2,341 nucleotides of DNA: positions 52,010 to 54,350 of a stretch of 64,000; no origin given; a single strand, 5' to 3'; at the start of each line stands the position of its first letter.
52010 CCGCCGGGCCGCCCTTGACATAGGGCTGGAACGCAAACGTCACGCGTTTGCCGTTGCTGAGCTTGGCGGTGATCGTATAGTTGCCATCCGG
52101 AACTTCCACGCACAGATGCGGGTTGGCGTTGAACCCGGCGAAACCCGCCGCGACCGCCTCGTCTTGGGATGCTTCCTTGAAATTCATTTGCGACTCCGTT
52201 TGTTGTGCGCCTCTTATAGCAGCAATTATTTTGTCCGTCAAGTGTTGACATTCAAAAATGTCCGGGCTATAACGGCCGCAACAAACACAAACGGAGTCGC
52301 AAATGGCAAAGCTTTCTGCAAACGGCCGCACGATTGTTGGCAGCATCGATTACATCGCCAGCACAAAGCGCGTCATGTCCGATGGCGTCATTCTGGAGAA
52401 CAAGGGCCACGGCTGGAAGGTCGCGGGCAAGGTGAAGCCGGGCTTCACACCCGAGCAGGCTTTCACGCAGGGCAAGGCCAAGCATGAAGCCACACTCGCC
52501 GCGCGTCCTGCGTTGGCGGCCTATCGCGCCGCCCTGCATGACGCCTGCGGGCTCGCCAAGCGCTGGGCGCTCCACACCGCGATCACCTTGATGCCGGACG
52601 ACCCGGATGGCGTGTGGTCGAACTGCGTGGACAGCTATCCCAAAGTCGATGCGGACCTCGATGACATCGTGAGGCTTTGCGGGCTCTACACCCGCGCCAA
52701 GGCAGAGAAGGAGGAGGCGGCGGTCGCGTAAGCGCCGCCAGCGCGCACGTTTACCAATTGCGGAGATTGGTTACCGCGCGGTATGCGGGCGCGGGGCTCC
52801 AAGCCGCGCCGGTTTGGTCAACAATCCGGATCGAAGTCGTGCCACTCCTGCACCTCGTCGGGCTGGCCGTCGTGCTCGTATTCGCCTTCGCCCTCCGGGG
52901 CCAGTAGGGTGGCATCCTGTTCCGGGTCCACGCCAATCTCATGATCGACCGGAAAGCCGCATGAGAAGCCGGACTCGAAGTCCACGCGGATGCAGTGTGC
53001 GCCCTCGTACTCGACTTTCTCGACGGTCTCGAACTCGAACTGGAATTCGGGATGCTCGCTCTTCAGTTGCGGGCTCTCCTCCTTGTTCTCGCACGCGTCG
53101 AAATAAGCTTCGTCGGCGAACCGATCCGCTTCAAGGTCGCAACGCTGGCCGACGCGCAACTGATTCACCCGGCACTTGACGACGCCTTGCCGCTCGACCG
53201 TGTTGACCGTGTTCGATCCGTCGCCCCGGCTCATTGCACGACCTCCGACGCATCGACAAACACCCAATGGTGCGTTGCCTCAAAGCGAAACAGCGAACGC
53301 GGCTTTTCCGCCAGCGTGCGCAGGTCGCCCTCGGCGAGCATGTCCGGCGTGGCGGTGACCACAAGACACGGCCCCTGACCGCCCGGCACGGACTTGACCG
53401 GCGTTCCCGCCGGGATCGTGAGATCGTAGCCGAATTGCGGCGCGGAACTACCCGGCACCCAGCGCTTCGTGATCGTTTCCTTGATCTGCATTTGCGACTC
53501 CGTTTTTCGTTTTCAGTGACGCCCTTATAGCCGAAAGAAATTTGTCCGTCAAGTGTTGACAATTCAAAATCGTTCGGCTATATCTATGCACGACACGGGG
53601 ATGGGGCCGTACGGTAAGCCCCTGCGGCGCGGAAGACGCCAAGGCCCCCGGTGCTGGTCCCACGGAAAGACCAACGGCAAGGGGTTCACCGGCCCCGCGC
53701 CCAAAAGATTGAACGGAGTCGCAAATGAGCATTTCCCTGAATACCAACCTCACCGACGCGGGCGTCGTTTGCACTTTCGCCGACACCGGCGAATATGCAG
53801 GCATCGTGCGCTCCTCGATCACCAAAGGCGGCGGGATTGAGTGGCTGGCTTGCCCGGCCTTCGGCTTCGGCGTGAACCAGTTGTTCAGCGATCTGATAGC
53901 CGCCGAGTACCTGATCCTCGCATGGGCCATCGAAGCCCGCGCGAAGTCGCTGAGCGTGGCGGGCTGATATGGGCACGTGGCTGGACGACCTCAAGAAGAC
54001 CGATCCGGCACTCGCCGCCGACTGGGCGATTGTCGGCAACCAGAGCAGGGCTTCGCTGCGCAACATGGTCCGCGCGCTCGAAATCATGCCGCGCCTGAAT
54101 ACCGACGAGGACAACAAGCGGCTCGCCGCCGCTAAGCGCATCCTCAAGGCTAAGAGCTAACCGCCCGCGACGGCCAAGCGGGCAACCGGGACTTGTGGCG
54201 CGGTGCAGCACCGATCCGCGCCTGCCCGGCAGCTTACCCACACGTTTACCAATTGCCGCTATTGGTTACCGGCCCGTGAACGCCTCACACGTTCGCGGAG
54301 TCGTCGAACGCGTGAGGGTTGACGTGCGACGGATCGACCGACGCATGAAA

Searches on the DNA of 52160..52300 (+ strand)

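Call 39: search_dna_similar(query=window:52160-52300:+, collection=phages, mode=distant, max_evalue=1, max_rows=30)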
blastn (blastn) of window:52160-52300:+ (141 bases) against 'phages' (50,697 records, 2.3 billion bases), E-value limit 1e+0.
No match.

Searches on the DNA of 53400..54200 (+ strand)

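Call 4: search_rna_families(source=window, start=53400, end=53900, threshold=evalue, max_evalue=10, show_alignments=3)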
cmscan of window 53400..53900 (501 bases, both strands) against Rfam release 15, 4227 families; matches with E-value up to 10: 1.
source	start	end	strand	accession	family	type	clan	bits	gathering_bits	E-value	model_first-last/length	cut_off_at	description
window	53534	53624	-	RF02631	Hrs13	Gene; sRNA;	-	12.7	52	2.4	1-82/82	no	Hfq-regulated sRNA 13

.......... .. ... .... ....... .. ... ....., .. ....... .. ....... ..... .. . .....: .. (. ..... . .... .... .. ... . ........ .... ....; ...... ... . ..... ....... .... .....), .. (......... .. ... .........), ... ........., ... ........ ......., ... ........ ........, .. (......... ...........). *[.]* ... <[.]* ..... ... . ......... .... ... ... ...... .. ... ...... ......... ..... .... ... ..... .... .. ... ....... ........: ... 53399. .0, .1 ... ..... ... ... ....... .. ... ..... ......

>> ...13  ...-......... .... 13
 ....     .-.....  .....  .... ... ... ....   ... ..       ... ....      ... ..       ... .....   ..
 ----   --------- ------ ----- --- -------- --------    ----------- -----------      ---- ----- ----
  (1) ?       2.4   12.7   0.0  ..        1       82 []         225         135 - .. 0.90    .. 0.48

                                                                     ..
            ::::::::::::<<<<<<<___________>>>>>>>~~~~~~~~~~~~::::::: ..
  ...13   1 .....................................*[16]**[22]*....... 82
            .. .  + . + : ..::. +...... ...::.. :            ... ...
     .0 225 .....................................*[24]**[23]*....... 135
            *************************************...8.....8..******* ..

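Call 14: search_dna_similar(query=window:53400-54200:+, collection=phages, mode=distant)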
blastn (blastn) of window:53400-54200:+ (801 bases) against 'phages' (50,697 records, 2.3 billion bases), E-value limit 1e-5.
No match.

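Call 24: search_dna_similar(query=window:53590-53712:+, collection=phages, mode=distant, max_evalue=10)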
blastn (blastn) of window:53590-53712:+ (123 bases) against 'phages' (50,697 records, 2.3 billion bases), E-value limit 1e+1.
Records with a match: 2; places in all: 2; records where one place covers at least 80% of the query: 0.
Best place of each record, by identity: 90-95% 1; 80-90% 1.
By first word of the organism name: Mycobacterium 1; Bacteriophage 1.
By host as written in the record: Mycobacterium smegmatis mc#155 1; - 1.
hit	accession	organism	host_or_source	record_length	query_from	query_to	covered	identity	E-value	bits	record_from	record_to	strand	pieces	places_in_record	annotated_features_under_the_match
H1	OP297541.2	Mycobacterium phage Funsized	Mycobacterium smegmatis mc#155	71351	33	61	24%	89.7%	4e+0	37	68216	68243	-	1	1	88: hypothetical protein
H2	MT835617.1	Bacteriophage sp.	human fecal samples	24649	35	58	20%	91.7%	4e+0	36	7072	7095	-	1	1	record has no annotation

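Call 33: search_rna_families(source=window, start=53586, end=53730, threshold=evalue, max_evalue=10, show_alignments=5)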
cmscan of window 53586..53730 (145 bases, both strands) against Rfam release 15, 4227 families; matches with E-value up to 10: 2.
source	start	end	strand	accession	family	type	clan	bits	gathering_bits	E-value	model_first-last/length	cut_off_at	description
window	53603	53696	+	RF02962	DUF3800-III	Gene; sRNA;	-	12.2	43.8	4.7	1-108/108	no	DUF3800-III RNA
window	53586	53624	-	RF02631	Hrs13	Gene; sRNA;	-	11.8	52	1.3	1-39/82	3'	Hfq-regulated sRNA 13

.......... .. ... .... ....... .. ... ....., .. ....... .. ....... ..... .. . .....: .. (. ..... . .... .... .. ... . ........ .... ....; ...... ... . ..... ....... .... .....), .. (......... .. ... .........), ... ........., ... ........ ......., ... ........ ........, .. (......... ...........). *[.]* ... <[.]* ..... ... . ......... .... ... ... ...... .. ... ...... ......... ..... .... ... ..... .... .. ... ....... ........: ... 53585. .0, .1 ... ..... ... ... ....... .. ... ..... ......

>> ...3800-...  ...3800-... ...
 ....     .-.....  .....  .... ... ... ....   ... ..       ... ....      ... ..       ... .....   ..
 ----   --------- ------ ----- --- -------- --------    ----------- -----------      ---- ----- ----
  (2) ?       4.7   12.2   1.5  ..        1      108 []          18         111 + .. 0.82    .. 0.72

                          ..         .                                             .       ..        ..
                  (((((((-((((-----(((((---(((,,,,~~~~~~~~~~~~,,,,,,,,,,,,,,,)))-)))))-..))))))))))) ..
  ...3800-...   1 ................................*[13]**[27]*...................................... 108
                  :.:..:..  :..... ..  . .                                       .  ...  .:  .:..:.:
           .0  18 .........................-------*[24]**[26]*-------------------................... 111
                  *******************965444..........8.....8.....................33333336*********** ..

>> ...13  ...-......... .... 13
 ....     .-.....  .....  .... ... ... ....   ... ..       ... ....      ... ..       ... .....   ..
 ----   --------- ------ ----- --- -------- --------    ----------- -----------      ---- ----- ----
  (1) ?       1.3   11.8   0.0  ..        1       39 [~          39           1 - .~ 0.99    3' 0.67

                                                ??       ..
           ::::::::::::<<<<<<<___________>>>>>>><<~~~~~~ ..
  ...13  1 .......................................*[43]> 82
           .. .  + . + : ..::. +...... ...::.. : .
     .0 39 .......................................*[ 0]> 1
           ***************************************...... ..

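Call 75: search_dna_similar(query=window:53590-53712:+, collection=plasmids, mode=distant, max_evalue=1)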
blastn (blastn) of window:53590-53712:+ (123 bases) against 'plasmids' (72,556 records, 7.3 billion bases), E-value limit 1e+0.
Records with a match: 17; places in all: 17; records where one place covers at least 80% of the query: 0.
Best place of each record, by identity: 80-90% 17.
By first word of the organism name: Streptomyces 17.
By predicted mobility (MOB-suite, as given by PLSDB): non-mobilizable 14; mobilizable 3.
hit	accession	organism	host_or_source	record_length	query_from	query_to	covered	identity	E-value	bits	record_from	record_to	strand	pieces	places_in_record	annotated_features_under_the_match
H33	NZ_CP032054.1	Streptomyces clavuligerus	cell culture,soil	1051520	11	51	33%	82.9%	9e-2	44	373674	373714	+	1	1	none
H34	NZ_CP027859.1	Streptomyces clavuligerus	Cell culture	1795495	11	51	33%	82.9%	9e-2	44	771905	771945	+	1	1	none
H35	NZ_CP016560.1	Streptomyces clavuligerus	-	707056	11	51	33%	82.9%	9e-2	44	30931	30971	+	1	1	none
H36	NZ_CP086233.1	Streptomyces clavuligerus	whole organism,soil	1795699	11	51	33%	82.9%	9e-2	44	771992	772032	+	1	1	none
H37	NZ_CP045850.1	Streptomyces clavuligerus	pure culture single spore ...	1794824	11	51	33%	82.9%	9e-2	44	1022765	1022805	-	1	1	none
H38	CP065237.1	Streptomyces clavuligerus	cell culture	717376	11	51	33%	82.9%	9e-2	44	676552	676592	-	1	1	none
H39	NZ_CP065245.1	Streptomyces clavuligerus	cell culture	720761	11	51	33%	82.9%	9e-2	44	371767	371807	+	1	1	none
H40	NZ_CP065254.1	Streptomyces clavuligerus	cell culture,lab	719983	11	51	33%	82.9%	9e-2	44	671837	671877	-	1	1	none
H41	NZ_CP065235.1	Streptomyces clavuligerus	cell culture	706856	11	51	33%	82.9%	9e-2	44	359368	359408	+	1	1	none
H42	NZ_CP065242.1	Streptomyces clavuligerus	cell culture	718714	11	51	33%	82.9%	9e-2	44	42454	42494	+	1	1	none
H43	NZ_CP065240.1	Streptomyces clavuligerus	cell culture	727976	11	51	33%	82.9%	9e-2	44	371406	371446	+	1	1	none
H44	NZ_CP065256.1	Streptomyces clavuligerus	cell culture,lab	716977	11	51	33%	82.9%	9e-2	44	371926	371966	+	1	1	none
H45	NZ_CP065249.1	Streptomyces clavuligerus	cell culture,lab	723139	11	51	33%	82.9%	9e-2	44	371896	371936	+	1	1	none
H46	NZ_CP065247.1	Streptomyces clavuligerus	cell culture,lab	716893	11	51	33%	82.9%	9e-2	44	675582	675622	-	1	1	none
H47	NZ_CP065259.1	Streptomyces clavuligerus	cell culture,lab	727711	11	51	33%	82.9%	9e-2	44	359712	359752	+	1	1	none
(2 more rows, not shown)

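Call 78: build_rna_model(alignment_id=A3, structure=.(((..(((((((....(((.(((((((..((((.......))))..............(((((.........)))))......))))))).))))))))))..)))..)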
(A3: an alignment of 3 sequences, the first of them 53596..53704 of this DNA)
Model R1 built from alignment A3 (3 sequences, 109 columns); structure: as given.
model positions 109; base pairs 29; branch points 1; effective number of sequences 0.68; information 0.591 bits per position. Calibrated on 0.2 Mb of random sequence (short: E-values are rough).
structure used (alignment columns):
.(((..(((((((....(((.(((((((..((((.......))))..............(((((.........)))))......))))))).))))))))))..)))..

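Call 80: search_with_rna_model(model_id=R1, sources=[L008, L009, L010, L011, L102, L103, L101, L093, L096, L098, L100], max_evalue=10)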
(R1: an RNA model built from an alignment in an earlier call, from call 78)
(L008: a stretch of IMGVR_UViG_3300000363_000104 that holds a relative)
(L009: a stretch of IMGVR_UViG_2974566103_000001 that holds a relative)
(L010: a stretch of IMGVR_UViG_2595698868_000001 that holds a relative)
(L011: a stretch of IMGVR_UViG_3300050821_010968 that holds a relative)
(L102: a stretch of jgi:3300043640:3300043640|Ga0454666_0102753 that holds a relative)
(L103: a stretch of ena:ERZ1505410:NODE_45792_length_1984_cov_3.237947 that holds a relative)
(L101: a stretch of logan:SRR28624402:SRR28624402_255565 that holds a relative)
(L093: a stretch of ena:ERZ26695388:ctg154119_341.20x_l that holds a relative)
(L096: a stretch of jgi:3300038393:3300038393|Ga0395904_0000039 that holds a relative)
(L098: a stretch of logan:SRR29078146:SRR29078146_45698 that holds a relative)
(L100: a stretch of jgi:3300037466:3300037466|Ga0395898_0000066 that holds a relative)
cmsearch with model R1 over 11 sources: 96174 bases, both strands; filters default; matches with E-value up to 10: 3.
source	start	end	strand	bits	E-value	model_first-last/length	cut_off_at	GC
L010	5803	5906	-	21.2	0.02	1-109/109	no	0.68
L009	5805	5908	-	20.8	0.025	1-109/109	no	0.7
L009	1126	1186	-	10.4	5.9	1-109/109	no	0.74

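Call 81: search_with_rna_model(model_id=R1, sources=[L009, L010], max_evalue=1, show_alignments=2)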
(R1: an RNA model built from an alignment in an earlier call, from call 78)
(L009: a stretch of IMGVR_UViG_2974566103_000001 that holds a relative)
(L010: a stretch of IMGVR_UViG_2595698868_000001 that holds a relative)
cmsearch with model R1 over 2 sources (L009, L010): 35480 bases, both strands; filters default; matches with E-value up to 1: 2.
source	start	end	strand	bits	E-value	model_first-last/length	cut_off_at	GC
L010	5803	5906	-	21.2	0.0073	1-109/109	no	0.68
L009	5805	5908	-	20.8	0.0091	1-109/109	no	0.7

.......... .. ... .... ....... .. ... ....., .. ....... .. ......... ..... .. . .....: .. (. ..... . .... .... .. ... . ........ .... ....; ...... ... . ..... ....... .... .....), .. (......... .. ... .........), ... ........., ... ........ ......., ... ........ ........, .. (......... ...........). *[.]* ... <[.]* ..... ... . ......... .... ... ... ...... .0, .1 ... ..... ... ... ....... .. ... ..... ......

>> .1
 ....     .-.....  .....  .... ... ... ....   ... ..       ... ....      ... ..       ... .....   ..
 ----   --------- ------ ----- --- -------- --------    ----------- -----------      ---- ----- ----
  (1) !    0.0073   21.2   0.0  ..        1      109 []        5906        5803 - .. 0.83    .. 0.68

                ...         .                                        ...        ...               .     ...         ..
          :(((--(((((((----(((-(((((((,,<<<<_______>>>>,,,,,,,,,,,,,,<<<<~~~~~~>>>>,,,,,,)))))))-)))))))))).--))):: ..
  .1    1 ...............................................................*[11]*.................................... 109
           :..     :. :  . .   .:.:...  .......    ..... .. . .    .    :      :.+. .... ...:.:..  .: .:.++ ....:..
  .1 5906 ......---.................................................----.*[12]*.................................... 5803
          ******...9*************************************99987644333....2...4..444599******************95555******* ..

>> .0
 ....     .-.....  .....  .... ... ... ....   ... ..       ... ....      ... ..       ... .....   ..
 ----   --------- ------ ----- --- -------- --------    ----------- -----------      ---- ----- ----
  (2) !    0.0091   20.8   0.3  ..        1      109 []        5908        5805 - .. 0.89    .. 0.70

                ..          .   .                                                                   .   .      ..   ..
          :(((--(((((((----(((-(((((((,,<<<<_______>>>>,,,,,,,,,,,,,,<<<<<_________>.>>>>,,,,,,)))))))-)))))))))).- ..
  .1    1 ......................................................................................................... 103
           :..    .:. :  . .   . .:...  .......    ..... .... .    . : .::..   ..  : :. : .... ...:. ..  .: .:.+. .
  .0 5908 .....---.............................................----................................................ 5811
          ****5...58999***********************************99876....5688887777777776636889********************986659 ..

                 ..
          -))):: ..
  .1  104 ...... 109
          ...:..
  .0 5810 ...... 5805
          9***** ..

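Call 86: search_with_rna_model(model_id=R1, sources=[L142, L143, L144, L145], max_evalue=10)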
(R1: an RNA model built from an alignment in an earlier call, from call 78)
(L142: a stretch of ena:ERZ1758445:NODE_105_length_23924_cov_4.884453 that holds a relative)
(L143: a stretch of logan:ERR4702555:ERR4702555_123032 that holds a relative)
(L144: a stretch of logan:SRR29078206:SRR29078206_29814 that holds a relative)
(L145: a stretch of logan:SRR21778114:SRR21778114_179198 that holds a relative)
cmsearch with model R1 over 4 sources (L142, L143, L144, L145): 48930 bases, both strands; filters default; matches with E-value up to 10: 0.
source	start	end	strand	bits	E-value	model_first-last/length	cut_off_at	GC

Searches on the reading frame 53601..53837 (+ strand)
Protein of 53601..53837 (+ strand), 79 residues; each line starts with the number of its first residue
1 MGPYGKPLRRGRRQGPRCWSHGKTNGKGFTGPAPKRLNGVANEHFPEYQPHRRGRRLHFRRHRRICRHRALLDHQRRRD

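Call 70: search_protein_representatives(protein=window:53601-53837:+)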
Query: 79 residues. Proteins with E-value up to 0.001 (for the whole library): 0; up to 1e-10: 0; up to 1e-30: 0. The best 0 are listed.
